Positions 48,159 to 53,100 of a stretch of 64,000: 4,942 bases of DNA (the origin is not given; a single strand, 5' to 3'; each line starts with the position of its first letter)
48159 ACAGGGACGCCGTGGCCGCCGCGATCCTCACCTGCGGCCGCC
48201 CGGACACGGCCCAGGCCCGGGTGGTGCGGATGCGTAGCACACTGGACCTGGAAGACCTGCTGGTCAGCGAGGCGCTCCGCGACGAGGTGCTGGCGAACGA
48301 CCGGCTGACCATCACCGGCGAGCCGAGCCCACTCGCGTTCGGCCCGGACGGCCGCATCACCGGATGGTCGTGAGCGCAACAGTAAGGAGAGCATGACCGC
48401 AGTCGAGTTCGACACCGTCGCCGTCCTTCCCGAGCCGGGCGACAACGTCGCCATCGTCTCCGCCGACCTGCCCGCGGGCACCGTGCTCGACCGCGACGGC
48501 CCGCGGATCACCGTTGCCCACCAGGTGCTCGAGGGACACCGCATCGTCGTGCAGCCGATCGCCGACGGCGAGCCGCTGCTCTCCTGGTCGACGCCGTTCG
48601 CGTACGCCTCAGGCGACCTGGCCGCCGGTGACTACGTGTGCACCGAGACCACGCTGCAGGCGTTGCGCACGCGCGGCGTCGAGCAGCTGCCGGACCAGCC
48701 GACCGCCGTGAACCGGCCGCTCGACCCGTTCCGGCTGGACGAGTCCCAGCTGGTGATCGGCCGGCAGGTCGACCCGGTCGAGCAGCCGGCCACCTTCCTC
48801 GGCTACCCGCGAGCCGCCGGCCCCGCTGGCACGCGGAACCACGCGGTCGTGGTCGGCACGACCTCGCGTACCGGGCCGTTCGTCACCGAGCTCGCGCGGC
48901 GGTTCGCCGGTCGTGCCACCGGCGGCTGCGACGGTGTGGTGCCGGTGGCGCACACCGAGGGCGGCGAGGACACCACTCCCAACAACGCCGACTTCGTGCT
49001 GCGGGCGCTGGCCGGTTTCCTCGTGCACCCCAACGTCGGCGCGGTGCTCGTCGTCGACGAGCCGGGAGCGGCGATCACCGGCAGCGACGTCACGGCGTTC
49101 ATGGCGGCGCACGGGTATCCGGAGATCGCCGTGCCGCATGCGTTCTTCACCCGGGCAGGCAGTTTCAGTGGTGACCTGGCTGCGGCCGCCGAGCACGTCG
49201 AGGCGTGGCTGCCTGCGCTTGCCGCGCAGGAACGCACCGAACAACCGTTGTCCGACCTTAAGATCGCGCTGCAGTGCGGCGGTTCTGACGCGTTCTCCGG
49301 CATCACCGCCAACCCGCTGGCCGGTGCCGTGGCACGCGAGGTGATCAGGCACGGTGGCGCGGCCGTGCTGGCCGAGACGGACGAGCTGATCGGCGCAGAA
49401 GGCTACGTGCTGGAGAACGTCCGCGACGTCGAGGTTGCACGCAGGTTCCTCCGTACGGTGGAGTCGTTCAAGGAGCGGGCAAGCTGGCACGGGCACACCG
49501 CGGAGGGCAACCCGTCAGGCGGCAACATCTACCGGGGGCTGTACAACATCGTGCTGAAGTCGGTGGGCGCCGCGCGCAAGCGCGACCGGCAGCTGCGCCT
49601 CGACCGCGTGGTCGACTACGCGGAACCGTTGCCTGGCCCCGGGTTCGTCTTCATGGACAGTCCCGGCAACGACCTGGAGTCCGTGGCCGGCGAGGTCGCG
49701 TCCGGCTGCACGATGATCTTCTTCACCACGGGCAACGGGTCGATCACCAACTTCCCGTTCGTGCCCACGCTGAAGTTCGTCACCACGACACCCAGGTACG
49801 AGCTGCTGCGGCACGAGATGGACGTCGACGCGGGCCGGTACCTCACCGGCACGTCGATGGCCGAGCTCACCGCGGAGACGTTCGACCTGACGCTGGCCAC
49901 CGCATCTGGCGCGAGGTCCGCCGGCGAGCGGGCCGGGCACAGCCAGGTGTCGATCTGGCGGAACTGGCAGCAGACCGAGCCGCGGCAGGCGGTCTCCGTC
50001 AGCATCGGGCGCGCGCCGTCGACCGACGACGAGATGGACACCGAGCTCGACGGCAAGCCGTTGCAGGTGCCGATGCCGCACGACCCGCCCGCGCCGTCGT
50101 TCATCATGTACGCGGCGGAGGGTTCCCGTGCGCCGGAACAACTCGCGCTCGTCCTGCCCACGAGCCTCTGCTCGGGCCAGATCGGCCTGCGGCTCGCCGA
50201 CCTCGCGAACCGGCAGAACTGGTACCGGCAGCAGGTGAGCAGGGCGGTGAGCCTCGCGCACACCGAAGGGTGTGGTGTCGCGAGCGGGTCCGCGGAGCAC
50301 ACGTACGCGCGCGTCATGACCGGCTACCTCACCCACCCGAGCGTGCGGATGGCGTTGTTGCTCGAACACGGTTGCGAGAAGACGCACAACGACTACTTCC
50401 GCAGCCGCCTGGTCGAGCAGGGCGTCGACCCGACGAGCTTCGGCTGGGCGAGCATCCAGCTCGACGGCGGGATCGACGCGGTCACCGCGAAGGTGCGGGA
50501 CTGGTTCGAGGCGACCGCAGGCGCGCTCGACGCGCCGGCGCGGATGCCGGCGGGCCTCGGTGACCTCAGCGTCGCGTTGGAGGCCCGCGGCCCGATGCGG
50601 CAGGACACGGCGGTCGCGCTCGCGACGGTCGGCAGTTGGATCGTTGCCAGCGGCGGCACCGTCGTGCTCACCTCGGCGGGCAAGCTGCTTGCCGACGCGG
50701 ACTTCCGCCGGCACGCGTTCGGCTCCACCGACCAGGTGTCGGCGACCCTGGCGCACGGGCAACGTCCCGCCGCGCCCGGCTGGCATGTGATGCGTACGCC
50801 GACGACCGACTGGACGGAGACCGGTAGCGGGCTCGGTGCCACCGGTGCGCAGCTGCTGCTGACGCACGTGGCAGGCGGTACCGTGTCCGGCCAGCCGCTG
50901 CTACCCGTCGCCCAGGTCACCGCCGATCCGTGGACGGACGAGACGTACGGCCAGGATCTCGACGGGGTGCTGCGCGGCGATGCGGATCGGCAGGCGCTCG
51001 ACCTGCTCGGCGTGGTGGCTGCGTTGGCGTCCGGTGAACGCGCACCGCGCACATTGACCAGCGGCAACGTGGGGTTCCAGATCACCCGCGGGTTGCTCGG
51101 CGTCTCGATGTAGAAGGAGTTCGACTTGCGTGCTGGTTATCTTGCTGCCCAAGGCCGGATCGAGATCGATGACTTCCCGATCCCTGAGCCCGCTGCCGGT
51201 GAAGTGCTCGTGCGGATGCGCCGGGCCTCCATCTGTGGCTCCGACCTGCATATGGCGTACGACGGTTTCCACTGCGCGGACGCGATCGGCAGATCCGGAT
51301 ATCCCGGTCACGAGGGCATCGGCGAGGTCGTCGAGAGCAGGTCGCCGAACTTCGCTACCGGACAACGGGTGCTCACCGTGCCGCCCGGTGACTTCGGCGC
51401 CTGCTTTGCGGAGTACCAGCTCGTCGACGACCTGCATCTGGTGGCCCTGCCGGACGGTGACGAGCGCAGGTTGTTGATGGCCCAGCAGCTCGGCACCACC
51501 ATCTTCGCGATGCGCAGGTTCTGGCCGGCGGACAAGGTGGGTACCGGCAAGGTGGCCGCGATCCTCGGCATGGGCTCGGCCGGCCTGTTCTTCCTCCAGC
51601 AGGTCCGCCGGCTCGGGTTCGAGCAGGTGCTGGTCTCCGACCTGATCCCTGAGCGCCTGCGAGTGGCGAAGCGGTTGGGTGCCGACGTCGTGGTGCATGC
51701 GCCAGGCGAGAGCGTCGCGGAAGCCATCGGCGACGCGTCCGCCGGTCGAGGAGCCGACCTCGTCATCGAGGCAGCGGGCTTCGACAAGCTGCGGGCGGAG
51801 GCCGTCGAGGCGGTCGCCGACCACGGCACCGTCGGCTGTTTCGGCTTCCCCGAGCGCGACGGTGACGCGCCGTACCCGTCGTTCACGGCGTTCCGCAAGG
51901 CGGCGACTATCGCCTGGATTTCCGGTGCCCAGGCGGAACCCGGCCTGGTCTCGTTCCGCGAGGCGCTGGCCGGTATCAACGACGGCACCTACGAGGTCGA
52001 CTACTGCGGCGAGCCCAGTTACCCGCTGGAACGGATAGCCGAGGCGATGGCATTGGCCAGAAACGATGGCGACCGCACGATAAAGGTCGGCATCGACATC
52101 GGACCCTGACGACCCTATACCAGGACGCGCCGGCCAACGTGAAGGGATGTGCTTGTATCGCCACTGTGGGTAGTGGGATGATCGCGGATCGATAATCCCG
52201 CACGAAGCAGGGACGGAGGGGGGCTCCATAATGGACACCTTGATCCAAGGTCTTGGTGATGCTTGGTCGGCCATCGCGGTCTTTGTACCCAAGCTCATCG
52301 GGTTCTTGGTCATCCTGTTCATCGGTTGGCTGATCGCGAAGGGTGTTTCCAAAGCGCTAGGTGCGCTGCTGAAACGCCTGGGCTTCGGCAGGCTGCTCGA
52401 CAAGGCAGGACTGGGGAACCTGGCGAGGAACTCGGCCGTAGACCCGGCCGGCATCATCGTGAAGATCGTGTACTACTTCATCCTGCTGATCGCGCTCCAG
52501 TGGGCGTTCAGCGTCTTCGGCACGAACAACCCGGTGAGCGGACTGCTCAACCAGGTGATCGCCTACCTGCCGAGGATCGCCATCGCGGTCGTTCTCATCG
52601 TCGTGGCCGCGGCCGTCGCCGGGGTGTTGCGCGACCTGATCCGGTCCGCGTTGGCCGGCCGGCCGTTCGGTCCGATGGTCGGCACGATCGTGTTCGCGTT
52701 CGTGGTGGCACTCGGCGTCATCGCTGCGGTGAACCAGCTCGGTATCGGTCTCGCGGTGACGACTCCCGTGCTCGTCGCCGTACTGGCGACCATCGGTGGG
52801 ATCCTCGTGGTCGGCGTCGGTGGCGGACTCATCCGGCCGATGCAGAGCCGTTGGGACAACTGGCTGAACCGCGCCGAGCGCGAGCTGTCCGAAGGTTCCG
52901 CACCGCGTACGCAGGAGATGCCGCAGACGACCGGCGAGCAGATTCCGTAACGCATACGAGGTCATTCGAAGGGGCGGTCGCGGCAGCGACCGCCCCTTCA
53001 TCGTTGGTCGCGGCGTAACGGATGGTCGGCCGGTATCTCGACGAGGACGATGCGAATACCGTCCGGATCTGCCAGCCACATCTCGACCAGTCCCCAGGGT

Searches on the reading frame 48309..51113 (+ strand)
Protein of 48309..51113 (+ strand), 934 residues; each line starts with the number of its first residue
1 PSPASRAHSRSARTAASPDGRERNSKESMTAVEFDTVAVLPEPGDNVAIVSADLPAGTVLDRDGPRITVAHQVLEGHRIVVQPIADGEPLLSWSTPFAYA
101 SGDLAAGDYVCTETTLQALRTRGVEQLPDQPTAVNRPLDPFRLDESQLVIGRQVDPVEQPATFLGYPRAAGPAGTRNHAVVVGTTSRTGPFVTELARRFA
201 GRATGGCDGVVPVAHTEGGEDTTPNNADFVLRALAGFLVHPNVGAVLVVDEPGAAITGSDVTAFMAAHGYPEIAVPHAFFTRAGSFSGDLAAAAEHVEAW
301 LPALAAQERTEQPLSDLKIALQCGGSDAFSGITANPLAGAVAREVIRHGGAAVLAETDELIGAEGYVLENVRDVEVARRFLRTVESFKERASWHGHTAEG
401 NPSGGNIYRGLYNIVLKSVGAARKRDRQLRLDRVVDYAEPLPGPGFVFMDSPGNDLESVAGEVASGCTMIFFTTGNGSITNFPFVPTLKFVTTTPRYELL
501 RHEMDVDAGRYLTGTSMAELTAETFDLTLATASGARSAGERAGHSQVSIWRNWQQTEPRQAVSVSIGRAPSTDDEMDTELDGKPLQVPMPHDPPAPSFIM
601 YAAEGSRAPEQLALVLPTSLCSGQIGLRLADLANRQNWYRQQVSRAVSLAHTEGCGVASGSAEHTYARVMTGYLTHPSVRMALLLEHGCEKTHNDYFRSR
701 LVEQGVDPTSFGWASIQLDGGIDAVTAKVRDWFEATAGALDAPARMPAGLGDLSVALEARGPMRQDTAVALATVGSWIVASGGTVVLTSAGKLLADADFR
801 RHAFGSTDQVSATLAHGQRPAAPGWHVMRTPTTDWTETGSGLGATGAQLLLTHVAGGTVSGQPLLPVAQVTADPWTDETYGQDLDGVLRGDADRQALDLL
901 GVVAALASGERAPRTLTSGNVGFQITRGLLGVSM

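Call 10: search_protein_families(library=pfam, proteins=[window:48309-51113:+], max_evalue=0.001)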
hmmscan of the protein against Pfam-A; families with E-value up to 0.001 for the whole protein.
window:48309-51113:+ (934 aa): 2 families
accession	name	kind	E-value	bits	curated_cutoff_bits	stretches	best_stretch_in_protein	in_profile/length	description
PF20629.2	GD_AH_C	-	6.6e-88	294.6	26.8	2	314-553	1-240/242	D-galactarate/Altronate dehydratase, C-terminal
PF04295.18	GD_AH_second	-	5.5e-33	114.4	27.3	2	165-302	1-133/136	D-galactarate dehydratase/Altronate hydrolase, second domain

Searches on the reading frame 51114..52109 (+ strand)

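Call 10: search_protein_families(library=pfam, proteins=[window:51114-52109:+], max_evalue=0.001)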
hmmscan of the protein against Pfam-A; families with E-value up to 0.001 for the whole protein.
window:51114-52109:+ (331 aa): 5 families
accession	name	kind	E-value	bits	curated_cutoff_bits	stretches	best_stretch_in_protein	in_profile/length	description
PF00107.32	ADH_zinc_N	-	1.4e-16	61.1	31.8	1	157-267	3-110/129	Zinc-binding dehydrogenase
PF08240.17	ADH_N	-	3.9e-11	43.5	23.5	1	28-113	2-103/104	Alcohol dehydrogenase GroES-like domain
PF16912.11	Glu_dehyd_C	-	8.8e-07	29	34.9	1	146-247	32-133/211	Glucose dehydrogenase C-terminus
PF13602.12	ADH_zinc_N_2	-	1.4e-05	26.4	27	1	188-316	1-124/134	Zinc-binding dehydrogenase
PF16884.10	ADH_N_2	-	0.00035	20.9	31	0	17-88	19-90/108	N-terminal domain of oxidoreductase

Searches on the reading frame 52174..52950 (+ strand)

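Call 10: search_protein_families(library=pfam, proteins=[window:52174-52950:+], max_evalue=0.001)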
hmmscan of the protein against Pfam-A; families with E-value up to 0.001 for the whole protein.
window:52174-52950:+ (258 aa): 1 family
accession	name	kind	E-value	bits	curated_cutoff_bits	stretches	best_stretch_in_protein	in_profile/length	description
PF05552.17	MS_channel_1st_1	-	1.5e-20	73.2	22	2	27-72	3-48/50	Mechanosensitive ion channel, conserved TM helix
